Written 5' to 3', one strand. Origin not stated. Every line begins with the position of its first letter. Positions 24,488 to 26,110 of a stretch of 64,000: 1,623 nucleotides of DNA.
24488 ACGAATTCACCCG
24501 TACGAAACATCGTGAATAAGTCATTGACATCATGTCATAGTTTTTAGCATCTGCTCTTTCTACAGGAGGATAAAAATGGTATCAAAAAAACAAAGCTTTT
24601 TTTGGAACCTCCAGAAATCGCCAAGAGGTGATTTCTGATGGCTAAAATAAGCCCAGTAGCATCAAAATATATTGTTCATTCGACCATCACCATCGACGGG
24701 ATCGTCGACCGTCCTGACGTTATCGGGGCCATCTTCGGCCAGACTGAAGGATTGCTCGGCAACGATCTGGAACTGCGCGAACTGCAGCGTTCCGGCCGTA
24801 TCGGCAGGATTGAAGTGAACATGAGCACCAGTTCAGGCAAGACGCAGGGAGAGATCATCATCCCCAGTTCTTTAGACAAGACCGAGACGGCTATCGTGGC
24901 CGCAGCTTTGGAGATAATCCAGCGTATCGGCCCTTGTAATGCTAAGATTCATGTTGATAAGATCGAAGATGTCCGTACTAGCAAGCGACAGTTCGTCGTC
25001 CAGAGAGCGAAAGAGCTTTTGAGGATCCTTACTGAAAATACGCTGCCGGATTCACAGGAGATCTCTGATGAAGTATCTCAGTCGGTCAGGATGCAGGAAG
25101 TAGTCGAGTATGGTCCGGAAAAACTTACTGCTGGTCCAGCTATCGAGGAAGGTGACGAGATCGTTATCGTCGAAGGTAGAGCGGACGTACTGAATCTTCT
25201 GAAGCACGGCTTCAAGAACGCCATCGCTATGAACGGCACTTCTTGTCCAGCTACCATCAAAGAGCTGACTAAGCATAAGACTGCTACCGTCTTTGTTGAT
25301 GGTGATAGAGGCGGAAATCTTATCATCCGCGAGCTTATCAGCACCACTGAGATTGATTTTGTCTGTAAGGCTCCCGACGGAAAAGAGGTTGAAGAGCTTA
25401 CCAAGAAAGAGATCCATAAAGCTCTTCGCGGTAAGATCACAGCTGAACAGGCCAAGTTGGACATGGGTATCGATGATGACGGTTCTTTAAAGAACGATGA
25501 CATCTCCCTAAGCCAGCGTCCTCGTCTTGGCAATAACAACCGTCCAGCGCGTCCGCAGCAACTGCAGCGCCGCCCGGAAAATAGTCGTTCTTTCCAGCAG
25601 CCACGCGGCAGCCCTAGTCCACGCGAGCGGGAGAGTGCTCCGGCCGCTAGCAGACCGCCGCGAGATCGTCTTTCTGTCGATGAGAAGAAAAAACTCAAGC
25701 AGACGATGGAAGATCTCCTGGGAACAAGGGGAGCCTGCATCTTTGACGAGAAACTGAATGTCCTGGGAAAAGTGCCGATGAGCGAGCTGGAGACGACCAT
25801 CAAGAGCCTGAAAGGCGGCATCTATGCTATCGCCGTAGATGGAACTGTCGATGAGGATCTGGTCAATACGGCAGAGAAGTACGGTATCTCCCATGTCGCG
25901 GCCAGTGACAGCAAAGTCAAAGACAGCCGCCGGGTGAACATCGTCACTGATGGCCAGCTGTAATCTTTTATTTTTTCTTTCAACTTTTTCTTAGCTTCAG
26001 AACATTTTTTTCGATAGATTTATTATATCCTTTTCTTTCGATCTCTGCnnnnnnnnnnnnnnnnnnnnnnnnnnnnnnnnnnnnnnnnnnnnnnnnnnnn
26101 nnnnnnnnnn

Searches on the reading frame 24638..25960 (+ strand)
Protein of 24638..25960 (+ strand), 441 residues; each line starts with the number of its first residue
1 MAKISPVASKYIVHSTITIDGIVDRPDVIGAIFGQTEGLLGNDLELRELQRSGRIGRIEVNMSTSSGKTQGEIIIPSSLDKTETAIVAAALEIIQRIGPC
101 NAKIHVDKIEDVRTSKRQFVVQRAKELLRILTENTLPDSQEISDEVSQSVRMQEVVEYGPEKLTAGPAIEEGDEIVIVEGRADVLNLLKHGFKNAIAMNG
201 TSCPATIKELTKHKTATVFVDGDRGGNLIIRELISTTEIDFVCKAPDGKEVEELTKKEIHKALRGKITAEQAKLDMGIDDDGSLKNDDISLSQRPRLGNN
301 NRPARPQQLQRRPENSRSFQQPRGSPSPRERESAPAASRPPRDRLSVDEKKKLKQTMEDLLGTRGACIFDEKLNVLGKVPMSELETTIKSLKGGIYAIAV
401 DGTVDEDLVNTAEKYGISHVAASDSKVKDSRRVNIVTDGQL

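Call 3: search_protein_families(library=pfam, proteins=[window:24638-25960:+], max_evalue=1)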
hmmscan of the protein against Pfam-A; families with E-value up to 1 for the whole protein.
window:24638-25960:+ (441 aa): 3 families
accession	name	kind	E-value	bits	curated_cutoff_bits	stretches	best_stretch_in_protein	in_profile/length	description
PF13662.12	Toprim_4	-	4.5e-08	33.6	25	1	173-235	1-72/85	Toprim domain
PF13155.12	Toprim_2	-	2.3e-07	31.5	22.1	1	176-251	1-84/88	Toprim-like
PF01751.28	Toprim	-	5.8e-06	26.8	23.1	1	174-243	1-85/96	Toprim domain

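Call 75: search_protein_families(library=padloc, proteins=[window:24638-25960:+], max_evalue=0.001)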
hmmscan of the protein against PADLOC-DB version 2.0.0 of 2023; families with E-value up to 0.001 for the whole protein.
window:24638-25960:+ (441 aa): 0 families
